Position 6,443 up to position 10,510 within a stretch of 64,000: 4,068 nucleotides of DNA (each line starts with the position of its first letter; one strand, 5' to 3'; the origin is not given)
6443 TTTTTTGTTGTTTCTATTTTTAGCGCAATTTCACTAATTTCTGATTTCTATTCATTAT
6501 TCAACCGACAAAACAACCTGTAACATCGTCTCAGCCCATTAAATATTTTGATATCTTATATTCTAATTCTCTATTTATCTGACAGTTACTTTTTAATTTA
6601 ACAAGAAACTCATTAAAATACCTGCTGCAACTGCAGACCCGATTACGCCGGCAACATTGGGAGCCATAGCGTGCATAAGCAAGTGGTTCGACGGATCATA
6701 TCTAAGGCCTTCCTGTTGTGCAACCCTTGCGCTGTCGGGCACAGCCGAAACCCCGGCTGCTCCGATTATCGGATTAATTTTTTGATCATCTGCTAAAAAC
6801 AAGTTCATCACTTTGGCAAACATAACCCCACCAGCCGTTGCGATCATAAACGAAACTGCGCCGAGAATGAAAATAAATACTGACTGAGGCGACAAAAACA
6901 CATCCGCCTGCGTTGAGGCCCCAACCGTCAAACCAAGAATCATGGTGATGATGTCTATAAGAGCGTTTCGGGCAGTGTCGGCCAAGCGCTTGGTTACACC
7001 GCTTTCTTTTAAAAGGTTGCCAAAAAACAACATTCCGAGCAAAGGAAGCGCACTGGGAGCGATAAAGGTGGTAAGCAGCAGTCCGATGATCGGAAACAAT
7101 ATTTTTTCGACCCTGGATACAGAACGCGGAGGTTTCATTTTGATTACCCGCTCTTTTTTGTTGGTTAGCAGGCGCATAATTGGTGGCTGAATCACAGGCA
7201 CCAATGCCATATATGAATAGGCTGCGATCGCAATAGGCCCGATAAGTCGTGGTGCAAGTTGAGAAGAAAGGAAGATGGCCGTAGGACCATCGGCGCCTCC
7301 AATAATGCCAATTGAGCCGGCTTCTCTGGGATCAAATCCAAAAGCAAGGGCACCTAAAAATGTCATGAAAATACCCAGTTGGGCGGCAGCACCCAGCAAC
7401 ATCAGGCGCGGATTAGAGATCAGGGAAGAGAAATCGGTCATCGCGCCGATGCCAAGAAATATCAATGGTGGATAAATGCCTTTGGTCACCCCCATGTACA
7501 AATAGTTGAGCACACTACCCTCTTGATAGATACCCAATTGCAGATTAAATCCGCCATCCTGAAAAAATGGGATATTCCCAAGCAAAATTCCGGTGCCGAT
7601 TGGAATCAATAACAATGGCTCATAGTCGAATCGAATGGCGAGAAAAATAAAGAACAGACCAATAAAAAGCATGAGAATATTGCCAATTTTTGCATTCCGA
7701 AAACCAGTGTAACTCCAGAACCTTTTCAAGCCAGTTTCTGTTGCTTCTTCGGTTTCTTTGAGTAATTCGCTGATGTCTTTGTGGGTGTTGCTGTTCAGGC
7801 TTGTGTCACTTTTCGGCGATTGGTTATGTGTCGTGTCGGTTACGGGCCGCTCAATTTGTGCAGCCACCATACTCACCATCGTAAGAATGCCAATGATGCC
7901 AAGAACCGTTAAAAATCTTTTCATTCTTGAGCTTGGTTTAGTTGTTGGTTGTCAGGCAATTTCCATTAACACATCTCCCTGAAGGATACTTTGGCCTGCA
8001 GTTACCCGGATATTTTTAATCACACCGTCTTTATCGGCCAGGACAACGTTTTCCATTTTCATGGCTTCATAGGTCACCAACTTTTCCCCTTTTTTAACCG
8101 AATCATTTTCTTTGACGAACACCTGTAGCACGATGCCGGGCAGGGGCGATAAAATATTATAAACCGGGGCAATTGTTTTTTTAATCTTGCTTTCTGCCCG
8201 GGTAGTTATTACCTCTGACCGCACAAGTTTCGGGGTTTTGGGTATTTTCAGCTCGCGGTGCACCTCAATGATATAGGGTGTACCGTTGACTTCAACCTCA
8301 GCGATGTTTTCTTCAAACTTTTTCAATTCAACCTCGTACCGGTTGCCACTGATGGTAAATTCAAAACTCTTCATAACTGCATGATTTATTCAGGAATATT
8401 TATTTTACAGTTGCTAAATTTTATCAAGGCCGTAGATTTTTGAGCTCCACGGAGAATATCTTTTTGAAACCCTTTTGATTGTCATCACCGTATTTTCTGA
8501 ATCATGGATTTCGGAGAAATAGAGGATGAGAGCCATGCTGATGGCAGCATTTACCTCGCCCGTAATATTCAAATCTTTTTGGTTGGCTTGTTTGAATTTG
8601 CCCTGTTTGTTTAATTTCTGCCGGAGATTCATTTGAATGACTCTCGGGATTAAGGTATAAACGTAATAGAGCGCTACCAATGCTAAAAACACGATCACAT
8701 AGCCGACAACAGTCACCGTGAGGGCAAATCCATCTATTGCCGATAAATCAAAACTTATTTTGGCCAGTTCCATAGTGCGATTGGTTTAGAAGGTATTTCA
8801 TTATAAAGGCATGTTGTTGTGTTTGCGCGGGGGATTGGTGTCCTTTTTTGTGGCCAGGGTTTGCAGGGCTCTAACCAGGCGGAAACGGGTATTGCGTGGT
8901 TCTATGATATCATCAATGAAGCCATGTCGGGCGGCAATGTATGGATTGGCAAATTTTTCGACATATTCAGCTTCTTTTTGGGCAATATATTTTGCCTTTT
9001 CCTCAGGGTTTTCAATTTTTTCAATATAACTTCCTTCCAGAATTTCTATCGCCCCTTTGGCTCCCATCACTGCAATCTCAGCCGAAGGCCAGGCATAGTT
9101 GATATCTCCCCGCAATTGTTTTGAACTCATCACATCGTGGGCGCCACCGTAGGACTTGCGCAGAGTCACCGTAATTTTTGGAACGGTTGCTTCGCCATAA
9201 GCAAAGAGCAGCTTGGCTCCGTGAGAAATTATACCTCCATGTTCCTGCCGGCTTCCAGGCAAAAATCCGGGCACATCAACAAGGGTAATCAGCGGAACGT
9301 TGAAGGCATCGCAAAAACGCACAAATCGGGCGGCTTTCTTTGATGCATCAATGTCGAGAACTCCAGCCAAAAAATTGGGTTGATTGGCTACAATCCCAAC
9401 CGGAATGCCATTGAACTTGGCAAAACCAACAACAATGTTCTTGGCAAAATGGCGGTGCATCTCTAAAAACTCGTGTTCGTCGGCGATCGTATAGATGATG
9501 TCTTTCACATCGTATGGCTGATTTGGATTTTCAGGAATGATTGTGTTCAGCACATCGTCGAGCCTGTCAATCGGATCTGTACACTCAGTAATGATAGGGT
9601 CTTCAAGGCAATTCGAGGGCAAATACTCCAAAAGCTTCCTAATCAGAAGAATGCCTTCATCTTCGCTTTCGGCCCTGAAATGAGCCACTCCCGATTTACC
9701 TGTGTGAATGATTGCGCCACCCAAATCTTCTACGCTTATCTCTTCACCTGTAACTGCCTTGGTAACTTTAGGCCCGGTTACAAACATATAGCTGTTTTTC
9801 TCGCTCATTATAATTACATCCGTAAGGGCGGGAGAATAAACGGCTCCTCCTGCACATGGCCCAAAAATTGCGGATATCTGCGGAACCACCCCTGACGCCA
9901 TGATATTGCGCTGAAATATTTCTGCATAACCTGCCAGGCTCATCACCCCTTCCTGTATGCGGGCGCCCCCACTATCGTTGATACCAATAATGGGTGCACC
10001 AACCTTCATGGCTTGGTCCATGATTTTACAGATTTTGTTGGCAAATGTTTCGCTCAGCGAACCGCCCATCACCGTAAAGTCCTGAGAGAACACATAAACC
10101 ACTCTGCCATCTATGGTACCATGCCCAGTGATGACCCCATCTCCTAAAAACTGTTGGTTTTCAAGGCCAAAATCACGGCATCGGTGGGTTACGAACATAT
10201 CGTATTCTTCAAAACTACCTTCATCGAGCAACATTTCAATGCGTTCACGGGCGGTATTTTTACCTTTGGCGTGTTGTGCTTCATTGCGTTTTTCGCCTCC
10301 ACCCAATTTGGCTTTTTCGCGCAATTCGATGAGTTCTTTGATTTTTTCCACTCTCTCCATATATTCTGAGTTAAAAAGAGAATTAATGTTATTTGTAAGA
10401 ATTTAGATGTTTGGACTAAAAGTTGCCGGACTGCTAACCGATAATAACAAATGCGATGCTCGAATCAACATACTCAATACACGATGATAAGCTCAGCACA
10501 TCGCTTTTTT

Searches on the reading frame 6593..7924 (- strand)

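Call 62: search_protein_families(library=pfam, proteins=[window:6593-7924:-], max_evalue=0.00001)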
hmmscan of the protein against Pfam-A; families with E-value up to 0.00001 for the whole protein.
window:6593-7924:- (443 aa): 1 family
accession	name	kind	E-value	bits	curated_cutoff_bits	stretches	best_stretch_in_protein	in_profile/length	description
PF03977.18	OAD_beta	-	1.9e-153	511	31.6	1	82-441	2-349/349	Na+-transporting oxaloacetate decarboxylase beta subunit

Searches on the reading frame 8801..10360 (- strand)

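Call 62: search_protein_families(library=pfam, proteins=[window:8801-10360:-], max_evalue=0.00001)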
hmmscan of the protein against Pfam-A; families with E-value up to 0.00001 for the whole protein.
window:8801-10360:- (519 aa): 2 families
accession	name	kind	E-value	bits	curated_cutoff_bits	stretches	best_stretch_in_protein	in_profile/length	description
PF01039.27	Carboxyl_trans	-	6.8e-193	642.2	22.3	1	29-517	2-493/493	Carboxyl transferase domain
PF03255.19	ACCA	-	2.6e-13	50.3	23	1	266-401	50-194/310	Acetyl co-enzyme A carboxylase carboxyltransferase-like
